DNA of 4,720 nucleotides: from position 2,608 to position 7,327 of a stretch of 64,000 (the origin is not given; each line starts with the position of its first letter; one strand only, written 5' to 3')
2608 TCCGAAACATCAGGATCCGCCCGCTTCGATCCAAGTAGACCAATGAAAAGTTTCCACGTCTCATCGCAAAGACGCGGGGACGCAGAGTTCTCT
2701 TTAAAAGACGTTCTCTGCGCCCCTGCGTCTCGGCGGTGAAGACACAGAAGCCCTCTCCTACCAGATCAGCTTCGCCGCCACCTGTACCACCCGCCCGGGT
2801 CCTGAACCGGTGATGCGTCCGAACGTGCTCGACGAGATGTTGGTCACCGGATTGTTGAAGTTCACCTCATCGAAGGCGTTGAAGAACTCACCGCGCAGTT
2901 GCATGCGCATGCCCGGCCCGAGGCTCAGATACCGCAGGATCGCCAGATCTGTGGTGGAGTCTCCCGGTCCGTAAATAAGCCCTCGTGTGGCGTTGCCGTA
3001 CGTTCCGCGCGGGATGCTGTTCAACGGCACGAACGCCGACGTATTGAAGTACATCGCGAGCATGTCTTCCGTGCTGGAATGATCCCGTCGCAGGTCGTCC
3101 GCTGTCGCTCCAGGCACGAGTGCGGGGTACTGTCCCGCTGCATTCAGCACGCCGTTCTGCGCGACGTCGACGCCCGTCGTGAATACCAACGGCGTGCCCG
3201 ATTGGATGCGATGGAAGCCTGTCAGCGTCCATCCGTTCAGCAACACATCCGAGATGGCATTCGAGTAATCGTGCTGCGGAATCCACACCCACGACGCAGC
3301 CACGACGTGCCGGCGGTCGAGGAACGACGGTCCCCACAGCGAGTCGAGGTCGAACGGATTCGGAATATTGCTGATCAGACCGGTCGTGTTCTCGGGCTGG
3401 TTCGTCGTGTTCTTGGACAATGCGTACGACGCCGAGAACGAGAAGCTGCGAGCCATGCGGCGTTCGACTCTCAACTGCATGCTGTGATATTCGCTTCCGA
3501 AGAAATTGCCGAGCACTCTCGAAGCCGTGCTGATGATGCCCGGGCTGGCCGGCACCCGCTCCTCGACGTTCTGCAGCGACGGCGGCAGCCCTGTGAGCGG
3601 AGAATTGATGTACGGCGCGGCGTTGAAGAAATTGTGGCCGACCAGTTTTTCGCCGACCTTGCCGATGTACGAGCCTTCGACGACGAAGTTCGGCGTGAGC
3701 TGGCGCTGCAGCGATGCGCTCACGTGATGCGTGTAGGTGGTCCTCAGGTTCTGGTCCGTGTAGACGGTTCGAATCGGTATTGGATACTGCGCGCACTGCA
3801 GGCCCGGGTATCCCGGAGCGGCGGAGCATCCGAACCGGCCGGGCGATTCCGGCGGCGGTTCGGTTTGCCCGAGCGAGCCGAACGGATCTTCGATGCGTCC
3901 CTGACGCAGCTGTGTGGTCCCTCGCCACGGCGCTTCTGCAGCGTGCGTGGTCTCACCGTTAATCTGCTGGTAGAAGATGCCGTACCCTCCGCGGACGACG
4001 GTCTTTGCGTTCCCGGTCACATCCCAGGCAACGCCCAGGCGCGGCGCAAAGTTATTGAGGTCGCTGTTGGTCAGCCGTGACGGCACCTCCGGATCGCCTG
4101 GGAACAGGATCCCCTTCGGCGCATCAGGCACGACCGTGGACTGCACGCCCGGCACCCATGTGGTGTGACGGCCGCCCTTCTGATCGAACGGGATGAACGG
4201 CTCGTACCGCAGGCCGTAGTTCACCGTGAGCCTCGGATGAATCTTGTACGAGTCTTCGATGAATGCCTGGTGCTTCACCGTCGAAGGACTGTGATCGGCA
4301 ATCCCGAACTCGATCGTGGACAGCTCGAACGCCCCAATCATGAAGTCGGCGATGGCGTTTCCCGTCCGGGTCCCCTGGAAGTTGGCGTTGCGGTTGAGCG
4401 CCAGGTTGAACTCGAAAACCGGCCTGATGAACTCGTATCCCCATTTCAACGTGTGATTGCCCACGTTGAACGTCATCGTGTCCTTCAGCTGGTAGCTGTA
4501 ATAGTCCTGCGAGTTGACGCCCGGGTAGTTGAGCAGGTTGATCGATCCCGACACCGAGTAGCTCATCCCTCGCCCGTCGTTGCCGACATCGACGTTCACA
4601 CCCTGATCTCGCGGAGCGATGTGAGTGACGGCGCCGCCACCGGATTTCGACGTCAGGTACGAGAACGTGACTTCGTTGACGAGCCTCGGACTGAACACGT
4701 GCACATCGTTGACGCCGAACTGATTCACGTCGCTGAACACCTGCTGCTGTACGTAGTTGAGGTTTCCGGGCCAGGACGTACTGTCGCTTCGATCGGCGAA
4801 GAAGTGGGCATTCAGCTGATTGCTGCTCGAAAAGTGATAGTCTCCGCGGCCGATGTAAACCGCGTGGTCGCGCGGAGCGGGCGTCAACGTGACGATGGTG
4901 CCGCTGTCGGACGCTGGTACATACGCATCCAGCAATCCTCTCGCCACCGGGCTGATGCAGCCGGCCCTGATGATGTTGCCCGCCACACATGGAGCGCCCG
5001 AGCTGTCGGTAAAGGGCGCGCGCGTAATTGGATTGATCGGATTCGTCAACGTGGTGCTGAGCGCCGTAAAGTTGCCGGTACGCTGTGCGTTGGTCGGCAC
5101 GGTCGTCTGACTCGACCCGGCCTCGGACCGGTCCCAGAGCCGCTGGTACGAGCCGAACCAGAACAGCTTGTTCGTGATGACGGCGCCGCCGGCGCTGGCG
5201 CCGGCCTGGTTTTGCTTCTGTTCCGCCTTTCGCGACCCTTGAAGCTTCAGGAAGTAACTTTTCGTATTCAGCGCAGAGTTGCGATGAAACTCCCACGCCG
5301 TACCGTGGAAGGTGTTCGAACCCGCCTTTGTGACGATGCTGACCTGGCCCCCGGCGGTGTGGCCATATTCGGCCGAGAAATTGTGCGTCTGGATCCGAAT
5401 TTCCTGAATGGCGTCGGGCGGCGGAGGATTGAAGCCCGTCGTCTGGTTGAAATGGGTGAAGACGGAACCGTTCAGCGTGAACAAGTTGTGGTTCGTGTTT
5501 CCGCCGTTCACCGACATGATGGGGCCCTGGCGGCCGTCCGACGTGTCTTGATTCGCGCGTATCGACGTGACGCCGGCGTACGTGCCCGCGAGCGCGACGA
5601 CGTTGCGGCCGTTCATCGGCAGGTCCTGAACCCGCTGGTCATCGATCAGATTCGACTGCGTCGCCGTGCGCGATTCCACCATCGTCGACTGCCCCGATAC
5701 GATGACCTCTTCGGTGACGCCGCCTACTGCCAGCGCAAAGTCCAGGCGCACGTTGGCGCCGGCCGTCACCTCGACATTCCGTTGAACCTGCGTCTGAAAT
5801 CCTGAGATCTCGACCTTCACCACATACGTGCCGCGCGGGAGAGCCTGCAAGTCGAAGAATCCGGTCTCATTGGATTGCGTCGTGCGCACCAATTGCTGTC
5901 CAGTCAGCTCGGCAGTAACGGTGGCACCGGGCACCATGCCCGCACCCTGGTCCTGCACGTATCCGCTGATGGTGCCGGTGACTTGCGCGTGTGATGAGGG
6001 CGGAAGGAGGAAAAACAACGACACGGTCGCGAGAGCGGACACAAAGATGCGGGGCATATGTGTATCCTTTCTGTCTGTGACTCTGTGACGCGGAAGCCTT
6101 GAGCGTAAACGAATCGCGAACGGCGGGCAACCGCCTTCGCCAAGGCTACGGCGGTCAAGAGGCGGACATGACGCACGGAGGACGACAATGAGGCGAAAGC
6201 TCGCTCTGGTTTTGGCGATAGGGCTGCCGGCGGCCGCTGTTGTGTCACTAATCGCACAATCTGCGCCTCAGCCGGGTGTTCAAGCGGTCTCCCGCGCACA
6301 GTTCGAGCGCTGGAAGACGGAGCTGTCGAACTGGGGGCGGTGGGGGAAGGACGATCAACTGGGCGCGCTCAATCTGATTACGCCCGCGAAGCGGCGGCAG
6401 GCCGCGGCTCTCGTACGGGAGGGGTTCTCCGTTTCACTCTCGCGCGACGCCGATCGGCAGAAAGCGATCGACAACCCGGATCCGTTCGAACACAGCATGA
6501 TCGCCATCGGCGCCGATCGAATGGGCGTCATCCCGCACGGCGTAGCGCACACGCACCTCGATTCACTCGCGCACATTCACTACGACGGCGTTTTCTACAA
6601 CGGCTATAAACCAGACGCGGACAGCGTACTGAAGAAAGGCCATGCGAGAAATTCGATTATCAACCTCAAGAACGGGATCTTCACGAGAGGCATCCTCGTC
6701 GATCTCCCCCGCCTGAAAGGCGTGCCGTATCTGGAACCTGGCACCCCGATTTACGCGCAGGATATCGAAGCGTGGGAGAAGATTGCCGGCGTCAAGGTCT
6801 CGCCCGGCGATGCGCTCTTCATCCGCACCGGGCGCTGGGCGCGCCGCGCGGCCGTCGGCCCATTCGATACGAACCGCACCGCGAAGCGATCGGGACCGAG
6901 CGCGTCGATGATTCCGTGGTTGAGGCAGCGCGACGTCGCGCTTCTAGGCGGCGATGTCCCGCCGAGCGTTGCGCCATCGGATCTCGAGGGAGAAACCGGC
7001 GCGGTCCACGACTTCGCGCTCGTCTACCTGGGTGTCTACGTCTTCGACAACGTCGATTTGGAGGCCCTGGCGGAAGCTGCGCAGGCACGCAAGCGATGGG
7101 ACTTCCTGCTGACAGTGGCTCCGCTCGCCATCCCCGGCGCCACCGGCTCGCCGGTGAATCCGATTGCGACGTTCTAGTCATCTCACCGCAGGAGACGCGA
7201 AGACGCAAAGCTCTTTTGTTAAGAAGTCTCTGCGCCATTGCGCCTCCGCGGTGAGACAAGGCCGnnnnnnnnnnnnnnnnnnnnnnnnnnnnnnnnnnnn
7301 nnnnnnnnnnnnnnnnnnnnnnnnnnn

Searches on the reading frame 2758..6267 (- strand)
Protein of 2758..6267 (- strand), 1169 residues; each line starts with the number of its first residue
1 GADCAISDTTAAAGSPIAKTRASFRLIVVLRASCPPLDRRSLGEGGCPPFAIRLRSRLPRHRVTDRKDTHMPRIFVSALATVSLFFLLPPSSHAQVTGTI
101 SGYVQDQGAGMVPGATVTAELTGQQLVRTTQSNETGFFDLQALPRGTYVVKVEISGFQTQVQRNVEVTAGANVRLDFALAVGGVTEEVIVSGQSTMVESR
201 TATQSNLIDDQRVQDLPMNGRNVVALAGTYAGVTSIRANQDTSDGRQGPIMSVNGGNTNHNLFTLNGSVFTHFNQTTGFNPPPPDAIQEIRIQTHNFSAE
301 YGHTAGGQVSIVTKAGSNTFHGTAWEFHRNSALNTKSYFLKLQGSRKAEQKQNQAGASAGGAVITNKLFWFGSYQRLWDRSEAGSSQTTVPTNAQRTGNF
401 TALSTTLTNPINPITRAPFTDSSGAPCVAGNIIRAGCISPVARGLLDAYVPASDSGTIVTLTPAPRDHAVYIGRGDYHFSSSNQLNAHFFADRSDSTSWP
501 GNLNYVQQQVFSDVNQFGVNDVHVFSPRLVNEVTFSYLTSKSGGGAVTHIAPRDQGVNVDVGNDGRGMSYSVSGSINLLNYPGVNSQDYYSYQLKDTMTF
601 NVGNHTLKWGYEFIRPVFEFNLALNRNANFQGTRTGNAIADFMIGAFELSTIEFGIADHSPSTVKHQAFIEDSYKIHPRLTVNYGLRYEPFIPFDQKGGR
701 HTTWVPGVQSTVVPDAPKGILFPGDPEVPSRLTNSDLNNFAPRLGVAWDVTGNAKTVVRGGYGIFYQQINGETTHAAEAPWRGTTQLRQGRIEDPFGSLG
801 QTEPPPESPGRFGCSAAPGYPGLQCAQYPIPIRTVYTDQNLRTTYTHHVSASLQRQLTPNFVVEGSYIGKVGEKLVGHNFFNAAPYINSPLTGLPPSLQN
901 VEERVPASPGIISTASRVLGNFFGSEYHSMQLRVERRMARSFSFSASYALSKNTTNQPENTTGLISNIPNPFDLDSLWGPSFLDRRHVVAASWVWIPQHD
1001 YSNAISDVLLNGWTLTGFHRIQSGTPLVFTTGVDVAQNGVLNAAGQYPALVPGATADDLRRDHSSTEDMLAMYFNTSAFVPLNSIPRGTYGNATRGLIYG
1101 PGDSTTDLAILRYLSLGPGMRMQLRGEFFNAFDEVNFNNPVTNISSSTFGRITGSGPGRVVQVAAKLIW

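Call 61: search_protein_families(library=pfam, proteins=[window:2758-6267:-], max_evalue=0.0001)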
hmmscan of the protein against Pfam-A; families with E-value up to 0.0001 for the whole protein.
window:2758-6267:- (1169 aa): 4 families
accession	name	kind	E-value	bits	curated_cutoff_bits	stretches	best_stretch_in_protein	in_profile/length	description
PF25183.1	OMP_b-brl_4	-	1.7e-176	589.5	30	1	312-1162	1-838/838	Outer membrane beta barrel domain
PF13620.12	CarboxypepD_reg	-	2.1e-18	66.9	32.3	1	99-179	1-81/82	Carboxypeptidase regulatory-like domain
PF13715.12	CarbopepD_reg_2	-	4.1e-08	33.6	32.2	1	100-183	1-80/88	CarboxypepD_reg-like domain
PF07715.20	Plug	-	3.2e-05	24.8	23.9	1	201-307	5-105/107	TonB-dependent Receptor Plug Domain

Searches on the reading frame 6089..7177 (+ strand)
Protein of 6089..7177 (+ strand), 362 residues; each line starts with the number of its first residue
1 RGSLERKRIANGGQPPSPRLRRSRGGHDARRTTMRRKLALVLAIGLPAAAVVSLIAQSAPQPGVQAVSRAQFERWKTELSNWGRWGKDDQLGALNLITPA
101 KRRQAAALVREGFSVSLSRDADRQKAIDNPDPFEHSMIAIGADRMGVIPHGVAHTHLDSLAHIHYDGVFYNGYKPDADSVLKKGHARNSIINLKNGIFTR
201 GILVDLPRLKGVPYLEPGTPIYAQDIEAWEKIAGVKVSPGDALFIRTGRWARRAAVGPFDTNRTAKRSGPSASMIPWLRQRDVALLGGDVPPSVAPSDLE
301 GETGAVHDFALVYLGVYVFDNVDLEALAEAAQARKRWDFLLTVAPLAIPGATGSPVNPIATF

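Call 61: search_protein_families(library=pfam, proteins=[window:6089-7177:+], max_evalue=0.0001)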
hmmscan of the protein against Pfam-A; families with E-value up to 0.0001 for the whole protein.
window:6089-7177:+ (362 aa): 1 family
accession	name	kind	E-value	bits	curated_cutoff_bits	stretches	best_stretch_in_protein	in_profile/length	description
PF04199.19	Cyclase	-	1.5e-13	51.6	23.1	1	153-291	28-138/142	Putative cyclase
